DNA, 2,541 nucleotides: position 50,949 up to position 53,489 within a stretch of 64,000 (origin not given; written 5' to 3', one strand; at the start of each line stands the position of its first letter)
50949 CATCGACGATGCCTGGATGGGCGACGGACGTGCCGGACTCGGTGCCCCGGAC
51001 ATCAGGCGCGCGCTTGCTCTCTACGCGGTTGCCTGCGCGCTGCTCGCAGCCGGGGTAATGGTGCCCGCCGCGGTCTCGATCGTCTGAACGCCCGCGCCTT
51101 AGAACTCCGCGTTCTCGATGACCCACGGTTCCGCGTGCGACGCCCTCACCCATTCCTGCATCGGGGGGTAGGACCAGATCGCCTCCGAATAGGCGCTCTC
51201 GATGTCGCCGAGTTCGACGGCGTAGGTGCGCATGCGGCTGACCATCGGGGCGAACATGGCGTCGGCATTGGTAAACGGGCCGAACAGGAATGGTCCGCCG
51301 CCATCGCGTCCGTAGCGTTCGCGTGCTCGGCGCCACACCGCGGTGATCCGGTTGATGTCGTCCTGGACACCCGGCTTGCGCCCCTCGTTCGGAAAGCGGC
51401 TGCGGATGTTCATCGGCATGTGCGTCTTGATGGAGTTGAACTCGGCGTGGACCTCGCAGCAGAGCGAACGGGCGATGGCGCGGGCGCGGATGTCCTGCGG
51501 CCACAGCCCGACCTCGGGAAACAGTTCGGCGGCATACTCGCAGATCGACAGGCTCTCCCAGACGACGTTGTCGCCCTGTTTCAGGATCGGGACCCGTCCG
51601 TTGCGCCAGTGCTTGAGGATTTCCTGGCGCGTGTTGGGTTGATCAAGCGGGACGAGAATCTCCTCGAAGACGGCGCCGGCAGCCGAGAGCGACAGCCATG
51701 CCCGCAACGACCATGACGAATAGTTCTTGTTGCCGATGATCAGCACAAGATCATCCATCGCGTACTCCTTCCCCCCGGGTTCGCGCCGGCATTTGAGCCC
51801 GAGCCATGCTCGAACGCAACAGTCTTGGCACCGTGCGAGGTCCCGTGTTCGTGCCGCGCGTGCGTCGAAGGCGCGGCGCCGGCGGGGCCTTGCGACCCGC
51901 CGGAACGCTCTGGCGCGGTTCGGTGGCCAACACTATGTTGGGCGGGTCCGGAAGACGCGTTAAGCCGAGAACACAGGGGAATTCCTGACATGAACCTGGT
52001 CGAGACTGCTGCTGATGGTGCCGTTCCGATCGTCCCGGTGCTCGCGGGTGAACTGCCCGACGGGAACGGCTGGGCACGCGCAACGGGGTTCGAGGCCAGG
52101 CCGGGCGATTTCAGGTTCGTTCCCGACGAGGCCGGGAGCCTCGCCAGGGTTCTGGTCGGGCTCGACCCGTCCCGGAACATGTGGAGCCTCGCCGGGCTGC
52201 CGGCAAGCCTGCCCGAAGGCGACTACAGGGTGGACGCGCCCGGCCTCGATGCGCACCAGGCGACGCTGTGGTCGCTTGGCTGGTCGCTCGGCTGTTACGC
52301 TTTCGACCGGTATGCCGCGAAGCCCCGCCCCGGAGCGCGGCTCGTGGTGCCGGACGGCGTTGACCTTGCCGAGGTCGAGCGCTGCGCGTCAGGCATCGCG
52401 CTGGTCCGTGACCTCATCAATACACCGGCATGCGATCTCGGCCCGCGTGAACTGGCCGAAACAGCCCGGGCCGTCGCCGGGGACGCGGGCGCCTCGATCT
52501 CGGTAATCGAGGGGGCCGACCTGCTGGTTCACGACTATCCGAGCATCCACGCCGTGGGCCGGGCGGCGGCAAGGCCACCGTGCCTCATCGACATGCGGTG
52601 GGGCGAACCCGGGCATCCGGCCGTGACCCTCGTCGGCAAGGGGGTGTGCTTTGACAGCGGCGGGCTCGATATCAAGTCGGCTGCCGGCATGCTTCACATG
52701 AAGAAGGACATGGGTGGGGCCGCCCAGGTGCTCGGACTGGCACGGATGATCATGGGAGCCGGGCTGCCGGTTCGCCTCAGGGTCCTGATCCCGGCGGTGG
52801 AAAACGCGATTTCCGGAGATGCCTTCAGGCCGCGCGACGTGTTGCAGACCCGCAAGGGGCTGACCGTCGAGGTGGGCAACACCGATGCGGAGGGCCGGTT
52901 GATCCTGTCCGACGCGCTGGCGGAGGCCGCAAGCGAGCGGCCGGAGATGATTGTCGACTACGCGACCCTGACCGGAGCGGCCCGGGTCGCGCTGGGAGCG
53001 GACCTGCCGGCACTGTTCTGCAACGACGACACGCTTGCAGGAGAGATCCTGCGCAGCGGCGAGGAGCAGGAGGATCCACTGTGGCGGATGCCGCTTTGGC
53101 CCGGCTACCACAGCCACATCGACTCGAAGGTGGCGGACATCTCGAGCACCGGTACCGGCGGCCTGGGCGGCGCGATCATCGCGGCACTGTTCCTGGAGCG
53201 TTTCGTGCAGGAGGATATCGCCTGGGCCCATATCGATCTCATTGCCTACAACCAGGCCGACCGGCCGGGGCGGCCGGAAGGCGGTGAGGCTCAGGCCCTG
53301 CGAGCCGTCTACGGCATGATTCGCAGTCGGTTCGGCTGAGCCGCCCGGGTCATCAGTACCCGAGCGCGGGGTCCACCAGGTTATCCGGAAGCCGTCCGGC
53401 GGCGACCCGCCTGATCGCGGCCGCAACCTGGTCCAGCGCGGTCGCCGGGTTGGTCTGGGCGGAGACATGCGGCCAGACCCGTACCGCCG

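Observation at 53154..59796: ~5.8 kb insertion bracketed by 440-bp direct repeats of the peptidase-3'/ghrA-3' junction (Campbell-type integration signature)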

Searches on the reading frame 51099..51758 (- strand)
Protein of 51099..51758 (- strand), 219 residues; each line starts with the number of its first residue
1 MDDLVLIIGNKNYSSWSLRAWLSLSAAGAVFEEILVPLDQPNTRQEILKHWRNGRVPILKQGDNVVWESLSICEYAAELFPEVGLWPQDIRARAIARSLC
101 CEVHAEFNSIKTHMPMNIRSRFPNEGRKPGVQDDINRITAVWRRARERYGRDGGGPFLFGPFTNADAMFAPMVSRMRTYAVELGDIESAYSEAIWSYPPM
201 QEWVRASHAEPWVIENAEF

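Call 40: find_encoding_contigs(protein=window:51099-51758:-, flank=10000, max_places=10)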
Protein window:51099-51758:- (219 aa): 7 contigs read that carry it; 7 places shown.
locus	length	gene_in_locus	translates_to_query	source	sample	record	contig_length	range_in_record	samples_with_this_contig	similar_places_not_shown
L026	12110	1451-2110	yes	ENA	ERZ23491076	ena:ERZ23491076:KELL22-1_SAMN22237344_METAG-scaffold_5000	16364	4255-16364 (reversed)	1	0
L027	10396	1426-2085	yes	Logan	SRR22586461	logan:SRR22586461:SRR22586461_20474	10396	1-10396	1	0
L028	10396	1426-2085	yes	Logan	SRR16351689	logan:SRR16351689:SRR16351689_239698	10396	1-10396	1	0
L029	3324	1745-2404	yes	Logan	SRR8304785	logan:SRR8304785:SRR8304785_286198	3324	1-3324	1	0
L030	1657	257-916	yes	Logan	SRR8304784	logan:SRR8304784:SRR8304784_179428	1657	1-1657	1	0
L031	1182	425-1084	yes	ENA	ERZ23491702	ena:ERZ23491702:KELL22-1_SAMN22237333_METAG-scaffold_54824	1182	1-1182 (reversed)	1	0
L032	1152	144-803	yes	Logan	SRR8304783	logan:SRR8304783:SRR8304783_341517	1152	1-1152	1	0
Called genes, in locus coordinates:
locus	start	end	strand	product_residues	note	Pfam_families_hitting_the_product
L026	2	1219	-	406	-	?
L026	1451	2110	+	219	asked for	PF02798:GST_N, PF13409:GST_N_2, PF13417:GST_N_3, PF13410:GST_C_2 (weak)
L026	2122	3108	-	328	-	PF03186:CobD_Cbib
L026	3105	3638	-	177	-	PF02283:CobU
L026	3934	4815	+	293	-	PF05721:PhyH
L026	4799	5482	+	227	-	-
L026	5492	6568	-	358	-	PF08238:Sel1 (faint)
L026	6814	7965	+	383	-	PF04303:PrpF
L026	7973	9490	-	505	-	PF07690:MFS_1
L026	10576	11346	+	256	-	PF00005:ABC_tran, PF13476:AAA_23 (weak), PF13555:AAA_29 (faint), PF13304:AAA_21 (faint)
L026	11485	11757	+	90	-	-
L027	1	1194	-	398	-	?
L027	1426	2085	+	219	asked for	PF02798:GST_N, PF13409:GST_N_2, PF13417:GST_N_3, PF13410:GST_C_2 (weak)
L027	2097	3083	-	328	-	PF03186:CobD_Cbib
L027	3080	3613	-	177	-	PF02283:CobU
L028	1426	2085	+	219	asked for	PF02798:GST_N, PF13409:GST_N_2, PF13417:GST_N_3, PF13410:GST_C_2 (weak)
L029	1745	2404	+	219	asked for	PF02798:GST_N, PF13409:GST_N_2, PF13417:GST_N_3, PF13410:GST_C_2 (weak)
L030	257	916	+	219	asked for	PF02798:GST_N, PF13409:GST_N_2, PF13417:GST_N_3, PF13410:GST_C_2 (weak)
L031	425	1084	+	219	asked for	PF02798:GST_N, PF13409:GST_N_2, PF13417:GST_N_3, PF13410:GST_C_2 (weak)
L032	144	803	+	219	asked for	PF02798:GST_N, PF13409:GST_N_2, PF13417:GST_N_3, PF13410:GST_C_2 (weak)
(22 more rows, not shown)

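Call 76: search_protein_families(library=ncbifam, proteins=[window:51099-51758:-], max_evalue=0.00001)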
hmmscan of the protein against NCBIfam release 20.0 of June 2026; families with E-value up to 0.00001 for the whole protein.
window:51099-51758:- (219 aa): 2 families
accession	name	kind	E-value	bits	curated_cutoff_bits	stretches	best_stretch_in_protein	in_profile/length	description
NF011693.0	PRK15113.1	equivalog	2e-17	63.6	150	1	4-209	6-211/214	glutathione transferase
TIGR01262.1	maiA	equivalog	5.4e-09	36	171.05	1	14-183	8-180/211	maleylacetoacetate isomerase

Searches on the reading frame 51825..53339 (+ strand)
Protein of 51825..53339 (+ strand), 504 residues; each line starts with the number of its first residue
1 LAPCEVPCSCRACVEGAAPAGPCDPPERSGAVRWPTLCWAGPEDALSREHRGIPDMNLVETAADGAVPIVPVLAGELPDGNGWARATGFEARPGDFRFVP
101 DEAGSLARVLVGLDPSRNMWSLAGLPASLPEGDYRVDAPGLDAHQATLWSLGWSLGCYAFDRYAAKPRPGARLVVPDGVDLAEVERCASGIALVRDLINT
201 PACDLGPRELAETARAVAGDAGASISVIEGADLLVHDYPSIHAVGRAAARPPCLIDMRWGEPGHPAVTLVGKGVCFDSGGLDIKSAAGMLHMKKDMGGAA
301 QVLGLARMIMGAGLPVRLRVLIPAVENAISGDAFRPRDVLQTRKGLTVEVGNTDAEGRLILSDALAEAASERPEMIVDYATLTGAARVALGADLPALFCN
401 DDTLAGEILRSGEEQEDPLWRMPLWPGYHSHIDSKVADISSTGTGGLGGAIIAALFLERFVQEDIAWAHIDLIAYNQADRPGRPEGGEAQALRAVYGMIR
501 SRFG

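Call 8: search_protein_families(library=pfam, proteins=[window:51825-53339:+], max_evalue=0.01)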
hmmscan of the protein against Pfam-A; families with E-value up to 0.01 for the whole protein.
window:51825-53339:+ (504 aa): 2 families
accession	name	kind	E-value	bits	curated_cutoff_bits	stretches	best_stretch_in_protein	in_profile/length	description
PF00883.26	Peptidase_M17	-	7.8e-100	334.6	25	1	193-491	2-305/310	Cytosol aminopeptidase family, catalytic domain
PF21337.3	Peptidase_M17_N_1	-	3.1e-27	95.4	27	1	75-176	17-118/118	M17 aminopeptidase, N-terminal domain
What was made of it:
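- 51990..53339 (+): Intact M17 leucyl-aminopeptidase gene (449 aa). Its last 61 codons lie in the left repeat copy. Pfam Peptidase_M17, E 8e-100 (call 8).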

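Call 29: find_encoding_contigs(protein=window:51990-53339:+, flank=10000, max_places=10)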
Protein window:51990-53339:+ (449 aa): 1 contig read that carries it; 1 place shown.
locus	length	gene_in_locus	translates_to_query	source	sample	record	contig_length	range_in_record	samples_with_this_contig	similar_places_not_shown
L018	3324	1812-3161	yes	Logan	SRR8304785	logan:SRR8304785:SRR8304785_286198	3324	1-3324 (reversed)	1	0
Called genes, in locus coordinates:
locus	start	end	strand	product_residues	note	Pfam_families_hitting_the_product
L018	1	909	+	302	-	?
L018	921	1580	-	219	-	PF02798:GST_N, PF13409:GST_N_2, PF13417:GST_N_3, PF13410:GST_C_2 (weak)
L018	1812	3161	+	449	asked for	PF21337:Peptidase_M17_N_1, PF00883:Peptidase_M17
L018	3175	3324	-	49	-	?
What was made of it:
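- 51990..53339 (+): The identical protein is on contig L018 (call 29).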

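Call 76: search_protein_families(library=ncbifam, proteins=[window:51990-53339:+], max_evalue=0.00001)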
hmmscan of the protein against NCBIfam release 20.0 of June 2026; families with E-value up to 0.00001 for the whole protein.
window:51990-53339:+ (449 aa): 13 families
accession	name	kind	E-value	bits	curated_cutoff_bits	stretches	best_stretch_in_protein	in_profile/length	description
NF002073.0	PRK00913.1-2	equivalog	7e-95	318.8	432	1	96-444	133-498/505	leucyl aminopeptidase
NF002077.0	PRK00913.2-4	equivalog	1.7e-86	291.3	471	1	87-429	120-480/501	leucyl aminopeptidase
NF002074.0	PRK00913.1-4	equivalog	1.8e-83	281.1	415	1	130-418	177-466/496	leucyl aminopeptidase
NF003450.0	PRK05015.1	equivalog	3.8e-80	269.7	437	1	93-441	61-422/429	aminopeptidase PepB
NF002076.0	PRK00913.2-3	equivalog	3.8e-79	267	491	1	125-418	167-462/494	leucyl aminopeptidase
NF002082.0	PRK00913.3-4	equivalog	5.6e-79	266.2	552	1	133-418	186-473/504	leucyl aminopeptidase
NF002083.0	PRK00913.3-5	equivalog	7.5e-79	265.9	468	1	126-447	166-490/492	leucyl aminopeptidase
NF002075.0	PRK00913.2-2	equivalog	1.1e-77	262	468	1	129-423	175-475/502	leucyl aminopeptidase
NF002078.0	PRK00913.2-5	equivalog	6.5e-68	229.5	622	1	133-421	177-471/500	leucyl aminopeptidase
NF002081.0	PRK00913.3-3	equivalog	2e-67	228.1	485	1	126-433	154-467/485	leucyl aminopeptidase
NF002072.0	PRK00913.1-1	equivalog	4.6e-66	223.4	826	1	132-419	180-469/502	leucyl aminopeptidase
NF002079.0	PRK00913.3-1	equivalog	1.9e-49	168.6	1013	1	133-418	171-461/496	leucyl aminopeptidase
NF002080.0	PRK00913.3-2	equivalog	2.2e-49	168.5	475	1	128-423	127-425/447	leucyl aminopeptidase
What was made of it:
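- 51990..53339 (+): NCBIfam leucyl aminopeptidase (call 76).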
